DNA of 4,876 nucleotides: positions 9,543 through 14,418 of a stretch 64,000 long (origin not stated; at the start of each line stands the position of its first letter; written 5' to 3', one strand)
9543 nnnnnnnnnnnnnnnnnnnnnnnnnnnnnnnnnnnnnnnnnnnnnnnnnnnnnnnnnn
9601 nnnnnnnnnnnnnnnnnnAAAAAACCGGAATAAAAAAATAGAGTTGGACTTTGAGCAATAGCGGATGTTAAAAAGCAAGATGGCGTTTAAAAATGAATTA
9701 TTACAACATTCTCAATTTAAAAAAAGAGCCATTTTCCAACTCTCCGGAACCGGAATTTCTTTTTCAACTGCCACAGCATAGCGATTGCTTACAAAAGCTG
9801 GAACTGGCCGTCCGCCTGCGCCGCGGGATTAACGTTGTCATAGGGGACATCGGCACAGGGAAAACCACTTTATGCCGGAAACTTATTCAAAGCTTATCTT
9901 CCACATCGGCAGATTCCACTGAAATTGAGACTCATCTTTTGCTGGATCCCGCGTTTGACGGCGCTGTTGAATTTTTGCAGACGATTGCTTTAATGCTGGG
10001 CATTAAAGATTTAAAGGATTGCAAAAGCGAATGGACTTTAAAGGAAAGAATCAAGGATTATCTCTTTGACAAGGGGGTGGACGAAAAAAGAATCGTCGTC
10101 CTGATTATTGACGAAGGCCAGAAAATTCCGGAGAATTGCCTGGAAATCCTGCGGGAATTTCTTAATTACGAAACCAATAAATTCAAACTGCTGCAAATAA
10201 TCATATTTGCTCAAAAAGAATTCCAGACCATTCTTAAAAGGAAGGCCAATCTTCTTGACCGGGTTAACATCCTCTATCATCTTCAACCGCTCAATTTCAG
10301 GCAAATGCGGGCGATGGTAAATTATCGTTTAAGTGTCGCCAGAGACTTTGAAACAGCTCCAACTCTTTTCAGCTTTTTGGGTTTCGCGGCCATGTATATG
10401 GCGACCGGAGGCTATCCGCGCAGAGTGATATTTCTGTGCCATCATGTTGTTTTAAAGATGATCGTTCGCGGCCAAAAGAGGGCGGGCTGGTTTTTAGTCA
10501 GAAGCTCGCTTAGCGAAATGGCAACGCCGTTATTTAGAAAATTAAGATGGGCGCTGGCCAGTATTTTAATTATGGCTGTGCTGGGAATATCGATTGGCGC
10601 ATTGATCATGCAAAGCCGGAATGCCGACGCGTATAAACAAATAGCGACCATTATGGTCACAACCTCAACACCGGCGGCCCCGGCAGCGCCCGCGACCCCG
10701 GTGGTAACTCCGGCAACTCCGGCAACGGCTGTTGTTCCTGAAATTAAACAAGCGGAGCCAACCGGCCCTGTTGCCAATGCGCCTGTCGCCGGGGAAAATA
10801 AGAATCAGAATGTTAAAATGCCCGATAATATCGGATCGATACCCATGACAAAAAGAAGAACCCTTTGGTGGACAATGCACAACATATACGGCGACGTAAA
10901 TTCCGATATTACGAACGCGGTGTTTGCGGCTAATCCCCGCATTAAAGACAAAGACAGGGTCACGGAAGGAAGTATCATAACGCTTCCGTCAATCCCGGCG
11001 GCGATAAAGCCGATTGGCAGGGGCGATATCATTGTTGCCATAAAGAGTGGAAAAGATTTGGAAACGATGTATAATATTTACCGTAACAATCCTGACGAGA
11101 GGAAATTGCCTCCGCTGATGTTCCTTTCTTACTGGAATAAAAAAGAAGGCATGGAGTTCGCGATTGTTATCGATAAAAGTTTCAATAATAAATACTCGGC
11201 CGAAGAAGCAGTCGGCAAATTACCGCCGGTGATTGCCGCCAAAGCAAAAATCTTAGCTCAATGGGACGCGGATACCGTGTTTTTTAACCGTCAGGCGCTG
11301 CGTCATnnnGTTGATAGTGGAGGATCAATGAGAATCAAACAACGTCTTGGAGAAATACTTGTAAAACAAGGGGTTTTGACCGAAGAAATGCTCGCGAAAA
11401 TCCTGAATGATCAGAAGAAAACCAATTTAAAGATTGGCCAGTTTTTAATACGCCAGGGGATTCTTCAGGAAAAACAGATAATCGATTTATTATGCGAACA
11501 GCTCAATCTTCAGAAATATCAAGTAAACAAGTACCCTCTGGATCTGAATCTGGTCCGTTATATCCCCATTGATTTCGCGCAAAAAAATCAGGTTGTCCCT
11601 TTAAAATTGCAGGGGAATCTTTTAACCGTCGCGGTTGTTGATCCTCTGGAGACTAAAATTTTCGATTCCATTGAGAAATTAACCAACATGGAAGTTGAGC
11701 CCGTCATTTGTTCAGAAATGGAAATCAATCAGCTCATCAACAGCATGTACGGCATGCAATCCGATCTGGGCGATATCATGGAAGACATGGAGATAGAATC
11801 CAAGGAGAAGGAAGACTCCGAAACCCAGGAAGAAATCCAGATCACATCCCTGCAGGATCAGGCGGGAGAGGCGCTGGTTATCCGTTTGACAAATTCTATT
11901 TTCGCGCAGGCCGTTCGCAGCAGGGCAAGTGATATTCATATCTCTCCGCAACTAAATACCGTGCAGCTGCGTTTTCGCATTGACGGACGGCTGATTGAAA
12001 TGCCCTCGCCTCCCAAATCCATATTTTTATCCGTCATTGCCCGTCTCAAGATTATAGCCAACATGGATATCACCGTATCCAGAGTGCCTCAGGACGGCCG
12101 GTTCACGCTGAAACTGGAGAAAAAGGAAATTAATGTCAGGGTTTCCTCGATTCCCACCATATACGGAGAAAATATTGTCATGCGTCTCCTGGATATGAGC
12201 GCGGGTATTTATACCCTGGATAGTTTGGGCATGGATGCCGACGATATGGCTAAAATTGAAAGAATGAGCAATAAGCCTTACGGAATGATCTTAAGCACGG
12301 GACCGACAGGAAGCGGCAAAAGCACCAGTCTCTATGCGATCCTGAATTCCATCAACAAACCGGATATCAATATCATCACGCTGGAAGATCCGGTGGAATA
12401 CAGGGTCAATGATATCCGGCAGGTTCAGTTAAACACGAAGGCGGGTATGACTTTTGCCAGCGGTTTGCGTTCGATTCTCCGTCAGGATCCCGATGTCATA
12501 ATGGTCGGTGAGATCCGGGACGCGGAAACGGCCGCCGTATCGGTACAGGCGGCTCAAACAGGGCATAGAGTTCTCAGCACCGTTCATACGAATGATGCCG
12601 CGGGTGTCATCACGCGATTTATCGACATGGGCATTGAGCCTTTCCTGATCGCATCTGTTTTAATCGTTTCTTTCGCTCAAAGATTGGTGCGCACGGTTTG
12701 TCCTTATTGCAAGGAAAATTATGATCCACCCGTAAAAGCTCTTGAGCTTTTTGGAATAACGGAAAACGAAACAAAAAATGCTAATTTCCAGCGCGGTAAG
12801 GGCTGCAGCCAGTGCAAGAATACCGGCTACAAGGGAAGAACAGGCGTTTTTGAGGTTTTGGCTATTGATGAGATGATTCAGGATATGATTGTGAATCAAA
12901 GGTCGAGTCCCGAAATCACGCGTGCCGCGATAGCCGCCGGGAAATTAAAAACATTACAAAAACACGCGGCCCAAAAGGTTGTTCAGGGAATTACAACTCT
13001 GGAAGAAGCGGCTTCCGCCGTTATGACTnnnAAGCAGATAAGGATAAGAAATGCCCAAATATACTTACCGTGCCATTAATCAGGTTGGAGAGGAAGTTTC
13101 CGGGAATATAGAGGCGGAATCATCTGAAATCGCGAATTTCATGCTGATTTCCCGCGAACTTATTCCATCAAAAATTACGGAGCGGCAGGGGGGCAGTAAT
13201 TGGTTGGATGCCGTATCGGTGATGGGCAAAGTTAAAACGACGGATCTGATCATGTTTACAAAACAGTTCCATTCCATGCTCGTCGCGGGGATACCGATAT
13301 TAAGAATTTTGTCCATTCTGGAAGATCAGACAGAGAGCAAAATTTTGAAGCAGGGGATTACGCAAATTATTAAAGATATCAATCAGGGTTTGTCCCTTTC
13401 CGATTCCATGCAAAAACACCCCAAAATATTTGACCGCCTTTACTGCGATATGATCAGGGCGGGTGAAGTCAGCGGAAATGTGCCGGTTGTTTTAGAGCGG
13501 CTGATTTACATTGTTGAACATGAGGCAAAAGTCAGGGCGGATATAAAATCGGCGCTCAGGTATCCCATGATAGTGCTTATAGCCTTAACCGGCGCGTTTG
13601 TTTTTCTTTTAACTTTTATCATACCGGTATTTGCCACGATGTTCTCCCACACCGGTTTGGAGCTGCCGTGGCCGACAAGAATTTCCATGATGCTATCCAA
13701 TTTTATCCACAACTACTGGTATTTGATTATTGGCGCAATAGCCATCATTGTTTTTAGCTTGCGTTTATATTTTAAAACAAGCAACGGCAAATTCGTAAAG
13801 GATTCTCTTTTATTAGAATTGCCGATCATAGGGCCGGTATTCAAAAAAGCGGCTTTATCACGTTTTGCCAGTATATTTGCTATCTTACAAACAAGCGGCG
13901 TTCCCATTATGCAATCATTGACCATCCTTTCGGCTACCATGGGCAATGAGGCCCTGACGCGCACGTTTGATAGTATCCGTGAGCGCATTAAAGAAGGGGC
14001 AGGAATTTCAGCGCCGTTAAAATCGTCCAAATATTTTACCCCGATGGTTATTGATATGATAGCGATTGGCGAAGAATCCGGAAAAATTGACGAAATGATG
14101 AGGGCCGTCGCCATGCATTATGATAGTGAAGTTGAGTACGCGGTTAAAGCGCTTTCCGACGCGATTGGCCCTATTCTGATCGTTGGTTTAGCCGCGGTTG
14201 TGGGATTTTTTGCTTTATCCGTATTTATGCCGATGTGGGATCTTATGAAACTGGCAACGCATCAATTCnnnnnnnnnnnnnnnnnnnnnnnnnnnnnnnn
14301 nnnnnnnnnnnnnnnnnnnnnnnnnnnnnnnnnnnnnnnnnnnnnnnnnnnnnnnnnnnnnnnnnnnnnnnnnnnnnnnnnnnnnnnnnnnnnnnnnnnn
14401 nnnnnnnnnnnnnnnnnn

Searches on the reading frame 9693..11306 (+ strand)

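Call 5: search_protein_families(library=pfam, proteins=[window:9693-11306:+], max_evalue=0.01)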
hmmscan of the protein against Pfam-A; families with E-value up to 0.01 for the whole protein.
window:9693-11306:+ (538 aa): 6 families
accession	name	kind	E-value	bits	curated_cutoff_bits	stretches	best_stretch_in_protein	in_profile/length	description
PF13401.12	AAA_22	-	5.6e-19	69.2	27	1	43-181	4-130/130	AAA domain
PF01637.24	ATPase_2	-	3.3e-07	30.8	33.2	1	38-243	14-220/225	ATPase domain predominantly from Archaea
PF13191.12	AAA_16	-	5e-05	24.3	32.6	1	44-161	23-160/167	AAA ATPase domain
PF13173.12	AAA_14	-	0.00018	21.9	27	1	46-204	4-127/129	AAA domain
PF13245.12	AAA_19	-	0.0087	16.7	25.1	0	41-156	8-114/134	AAA domain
PF02367.23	TsaE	-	0.0089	16.4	26.6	0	47-71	24-48/128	Threonylcarbamoyl adenosine biosynthesis protein TsaE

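Call 17: search_protein_families(library=ncbifam, proteins=[window:9693-11306:+], max_evalue=0.001)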
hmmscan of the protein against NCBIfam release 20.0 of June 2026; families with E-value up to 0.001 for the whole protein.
window:9693-11306:+ (538 aa): 3 families
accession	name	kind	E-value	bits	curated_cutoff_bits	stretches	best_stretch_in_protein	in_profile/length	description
TIGR03015.1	pepcterm_ATPase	hypoth_equivalog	3.3e-40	138.2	324.5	1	3-270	2-260/269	XrtA/PEP-CTERM system-associated ATPase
TIGR01447.1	recD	equivalog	5.4e-05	22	310.15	1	21-78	141-197/597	exodeoxyribonuclease V subunit alpha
TIGR02928.1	TIGR02928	subfamily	0.00068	18.6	181.3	1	40-185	35-186/366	orc1/cdc6 family replication initiation protein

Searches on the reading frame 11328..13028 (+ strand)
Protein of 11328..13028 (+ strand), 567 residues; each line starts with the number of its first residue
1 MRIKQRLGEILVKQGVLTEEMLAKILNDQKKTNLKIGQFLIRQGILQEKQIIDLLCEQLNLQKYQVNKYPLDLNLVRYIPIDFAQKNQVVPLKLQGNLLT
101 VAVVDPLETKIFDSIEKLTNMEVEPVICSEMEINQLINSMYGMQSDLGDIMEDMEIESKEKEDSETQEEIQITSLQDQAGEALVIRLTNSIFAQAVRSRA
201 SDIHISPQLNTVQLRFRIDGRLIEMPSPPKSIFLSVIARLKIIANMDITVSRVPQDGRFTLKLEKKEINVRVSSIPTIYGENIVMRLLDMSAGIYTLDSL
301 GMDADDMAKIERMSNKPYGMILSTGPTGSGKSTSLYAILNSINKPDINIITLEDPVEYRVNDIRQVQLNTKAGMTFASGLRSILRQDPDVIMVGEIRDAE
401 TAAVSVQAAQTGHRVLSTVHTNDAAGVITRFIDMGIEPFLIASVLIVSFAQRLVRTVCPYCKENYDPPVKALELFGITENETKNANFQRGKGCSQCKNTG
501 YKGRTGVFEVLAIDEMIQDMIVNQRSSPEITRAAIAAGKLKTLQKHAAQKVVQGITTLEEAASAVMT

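Call 5: search_protein_families(library=pfam, proteins=[window:11328-13028:+], max_evalue=0.01)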
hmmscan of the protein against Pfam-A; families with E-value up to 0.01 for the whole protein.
window:11328-13028:+ (567 aa): 4 families
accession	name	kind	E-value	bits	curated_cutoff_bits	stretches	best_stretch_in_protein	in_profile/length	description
PF00437.27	T2SSE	-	1.3e-131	439.1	24.9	1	178-561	2-368/370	Type II/IV secretion system protein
PF05157.20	MshEN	-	1.9e-18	66.7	23.1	1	68-145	10-88/90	MshEN domain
PF25199.1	nSTAND_NTPase5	-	0.00076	19.8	34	1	311-369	34-93/145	Novel STAND NTPase 5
PF13555.12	AAA_29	-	0.0059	16.8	27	0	312-339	16-43/61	P-loop containing region of AAA domain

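Call 17: search_protein_families(library=ncbifam, proteins=[window:11328-13028:+], max_evalue=0.001)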
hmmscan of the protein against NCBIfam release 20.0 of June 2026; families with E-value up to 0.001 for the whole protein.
window:11328-13028:+ (567 aa): 22 families
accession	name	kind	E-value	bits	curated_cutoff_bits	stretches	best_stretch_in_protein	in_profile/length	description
TIGR02538.1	type_IV_pilB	equivalog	6.7e-177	589.5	675.65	1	7-563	2-560/564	type IV-A pilus assembly ATPase PilB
TIGR02533.1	type_II_gspE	equivalog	2.1e-172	574.1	630.25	1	77-562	2-483/486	type II secretion system ATPase GspE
NF053534.1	T4PilAsmATPsTfpB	equivalog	2.4e-130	435.7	850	1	42-563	59-580/584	type IV pilus assembly ATPase TfpB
NF007755.0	PRK10436.1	equivalog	8.6e-126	420.3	617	1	84-562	14-456/465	type II secretion system protein GspE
NF041000.1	ATPase_ComGA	equivalog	1.3e-78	263.7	300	1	190-455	2-266/267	competence type IV pilus ATPase ComGA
TIGR01420.1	pilT_fam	subfamily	7.2e-52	176.7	319.1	1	190-434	4-242/343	PilT/PilU family type 4a pilus ATPase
TIGR02525.1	plasmid_TraJ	equivalog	8.1e-26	90.9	368.3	1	285-434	122-272/372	plasmid transfer ATPase TraJ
TIGR02524.1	dot_icm_DotB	equivalog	2.7e-21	76.2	463.3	1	318-432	134-257/358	Dot/Icm type IV secretion system ATPase DotB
NF058587.1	archaellum_moto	equivalog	5e-20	71.7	550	1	322-436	279-398/527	archaellum flagellar ATPase motor FlaI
NF008411.1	PRK11234.1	equivalog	2.8e-18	65.7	1170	1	5-183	482-661/723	cyclic di-3',5'-guanylate-activated glycosyltransferase NfrB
TIGR02782.1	TrbB_P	equivalog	2.2e-16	60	304.55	1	321-431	139-252/303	P-type conjugative transfer ATPase TrbB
NF012033.0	PRK15489.1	equivalog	2.1e-15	56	537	1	2-161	488-651/703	glycosyl transferase family protein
NF010407.0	PRK13833.1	subfamily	2.2e-14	53.6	499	1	309-433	136-261/323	conjugal transfer protein TrbB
NF053729.1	c-di-GMP_motif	domain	2.3e-14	52.9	38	1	6-58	1-53/53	cyclic di-GMP-binding domain-containing protein, MshE-related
TIGR02788.1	VirB11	equivalog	1.1e-13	50.9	249.95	1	321-434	147-265/308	P-type DNA transfer ATPase VirB11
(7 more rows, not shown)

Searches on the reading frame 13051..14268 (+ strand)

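Call 5: search_protein_families(library=pfam, proteins=[window:13051-14268:+], max_evalue=0.01)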
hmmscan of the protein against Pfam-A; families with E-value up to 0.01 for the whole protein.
window:13051-14268:+ (406 aa): 1 family
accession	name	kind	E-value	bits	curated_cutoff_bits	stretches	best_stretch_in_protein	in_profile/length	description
PF00482.28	T2SSF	-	2.7e-57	192.6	25.2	2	69-192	1-125/125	Type II secretion system (T2SS), protein F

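Call 17: search_protein_families(library=ncbifam, proteins=[window:13051-14268:+], max_evalue=0.001)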
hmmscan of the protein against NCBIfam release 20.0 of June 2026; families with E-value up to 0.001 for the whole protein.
window:13051-14268:+ (406 aa): 6 families
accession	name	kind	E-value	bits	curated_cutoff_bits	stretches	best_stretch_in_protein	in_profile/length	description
TIGR02120.1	GspF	equivalog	5.6e-104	348.5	424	1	4-400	1-399/401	type II secretion system inner membrane protein GspF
NF052607.1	T4PiliAsmPilCThrm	equivalog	2.5e-99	333.1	700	1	1-399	1-401/406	type IV pilus assembly protein PilC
NF052606.1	T4PiliAsmPilCMyx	equivalog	1.9e-91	307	700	1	2-398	20-414/419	type IV pilus assembly protein PilC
NF047826.1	T3SSXpsF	equivalog_domain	3.7e-73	246.7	650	1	1-399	1-401/405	type II secretion system protein XpsF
NF007861.0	PRK10573.1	equivalog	1.6e-69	234.9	401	1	4-399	7-395/401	protein transport protein HofC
NF041012.2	T4P_ComGB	equivalog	1.7e-40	139.4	240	1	68-400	5-332/332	competence type IV pilus assembly protein ComGB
